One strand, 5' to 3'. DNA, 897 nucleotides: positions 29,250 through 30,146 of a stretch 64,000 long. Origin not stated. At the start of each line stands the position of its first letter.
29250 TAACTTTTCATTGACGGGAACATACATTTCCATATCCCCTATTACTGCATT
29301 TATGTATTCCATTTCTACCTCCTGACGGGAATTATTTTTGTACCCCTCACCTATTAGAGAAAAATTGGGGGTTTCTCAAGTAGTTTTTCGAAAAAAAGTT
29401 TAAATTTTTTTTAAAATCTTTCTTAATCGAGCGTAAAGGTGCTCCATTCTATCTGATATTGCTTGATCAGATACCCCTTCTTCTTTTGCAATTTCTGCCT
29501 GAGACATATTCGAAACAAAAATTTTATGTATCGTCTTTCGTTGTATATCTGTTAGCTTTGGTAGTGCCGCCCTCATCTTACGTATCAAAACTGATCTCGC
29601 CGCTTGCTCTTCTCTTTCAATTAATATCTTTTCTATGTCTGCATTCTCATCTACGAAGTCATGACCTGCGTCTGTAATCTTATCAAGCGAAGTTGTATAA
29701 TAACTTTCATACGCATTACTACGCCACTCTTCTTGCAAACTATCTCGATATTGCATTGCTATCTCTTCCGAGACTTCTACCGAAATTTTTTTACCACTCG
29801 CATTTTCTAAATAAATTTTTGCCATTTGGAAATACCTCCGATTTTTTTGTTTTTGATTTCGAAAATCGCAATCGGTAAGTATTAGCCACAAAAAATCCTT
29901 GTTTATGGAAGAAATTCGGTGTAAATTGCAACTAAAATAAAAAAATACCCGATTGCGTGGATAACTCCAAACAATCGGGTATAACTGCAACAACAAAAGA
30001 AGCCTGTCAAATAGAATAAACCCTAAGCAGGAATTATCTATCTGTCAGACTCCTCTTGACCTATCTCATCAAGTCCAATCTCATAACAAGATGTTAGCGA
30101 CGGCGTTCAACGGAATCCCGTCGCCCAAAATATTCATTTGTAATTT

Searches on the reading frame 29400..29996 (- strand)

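Call 7: search_protein_families(library=pfam, proteins=[window:29400-29996:-], max_evalue=0.001)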
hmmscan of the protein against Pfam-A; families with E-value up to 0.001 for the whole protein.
window:29400-29996:- (198 aa): 4 families
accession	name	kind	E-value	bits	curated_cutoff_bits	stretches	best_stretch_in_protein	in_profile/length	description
PF04545.22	Sigma70_r4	-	1.8e-05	24.6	24.1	1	144-193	1-50/50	Sigma-70, region 4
PF16509.11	KORA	-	2.1e-05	25.1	26.7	1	140-185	8-52/84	TrfB plasmid transcriptional repressor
PF08281.18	Sigma70_r4_2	-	3.9e-05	23.6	25.7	1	139-181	2-44/54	Sigma-70, region 4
PF04297.20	UPF0122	-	0.00069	20.3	22.7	0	148-193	18-63/101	Putative helix-turn-helix protein, YlxM / p13 like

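Call 89: search_protein_families(library=ncbifam, proteins=[window:29400-29996:-], max_evalue=0.01)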
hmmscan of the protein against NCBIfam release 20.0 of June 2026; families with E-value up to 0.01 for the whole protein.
window:29400-29996:- (198 aa): 21 families
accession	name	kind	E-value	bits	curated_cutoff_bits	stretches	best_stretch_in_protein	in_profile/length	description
TIGR02937.1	sigma70-ECF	superfamily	7.9e-10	38.6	42.9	1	59-195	85-165/165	sigma-70 family RNA polymerase sigma factor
TIGR02980.1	SigBFG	subfamily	8.4e-08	32.2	234.35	1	74-194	111-225/227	SigB/SigF/SigG family RNA polymerase sigma factor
NF045758.2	YlxM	equivalog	3.8e-06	26.9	80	1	148-193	17-62/72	YlxM family DNA-binding protein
NF005644.0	PRK07408.1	subfamily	2.5e-05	24.1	261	1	78-196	136-254/258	RNA polymerase sigma factor SigF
NF004113.0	PRK05602.1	equivalog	3.5e-05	23.5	208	1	103-197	109-199/211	RNA polymerase sigma factor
TIGR02985.1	Sig70_bacteroi1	subfamily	0.00012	22.3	126.4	1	117-195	80-162/162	RNA polymerase sigma-70 factor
NF007215.0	PRK09637.1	equivalog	0.00018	21.6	212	1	125-196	84-155/181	RNA polymerase sigma factor SigZ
NF009172.0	PRK12519.1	subfamily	0.0002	20.9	222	1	130-197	124-191/194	RNA polymerase sigma factor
NF007228.0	PRK09646.1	subfamily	0.00025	20.8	226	1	129-195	124-190/194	ECF RNA polymerase sigma factor SigK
NF005514.0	PRK07122.1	subfamily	0.00028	20.1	372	1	95-194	166-262/264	RNA polymerase sigma factor SigF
TIGR02983.1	SigE-fam_strep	subfamily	0.00052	19.9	141.55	1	129-195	92-158/162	SigE family RNA polymerase sigma factor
TIGR02989.1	Sig-70_gvs1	subfamily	0.00058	19.8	124.55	1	127-193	90-156/158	RNA polymerase sigma-70 factor, Rhodopirellula/Verrucomicrobium family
NF001066.0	PRK00118.1-1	equivalog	0.00064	20.1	147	1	140-186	14-58/110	putative DNA-binding protein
NF009166.1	PRK12513.1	equivalog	0.00074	19.3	206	1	88-196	86-187/193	RNA polymerase sigma factor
TIGR02959.1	SigZ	equivalog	0.00091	19.1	168.65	1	127-196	80-149/170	RNA polymerase sigma factor SigZ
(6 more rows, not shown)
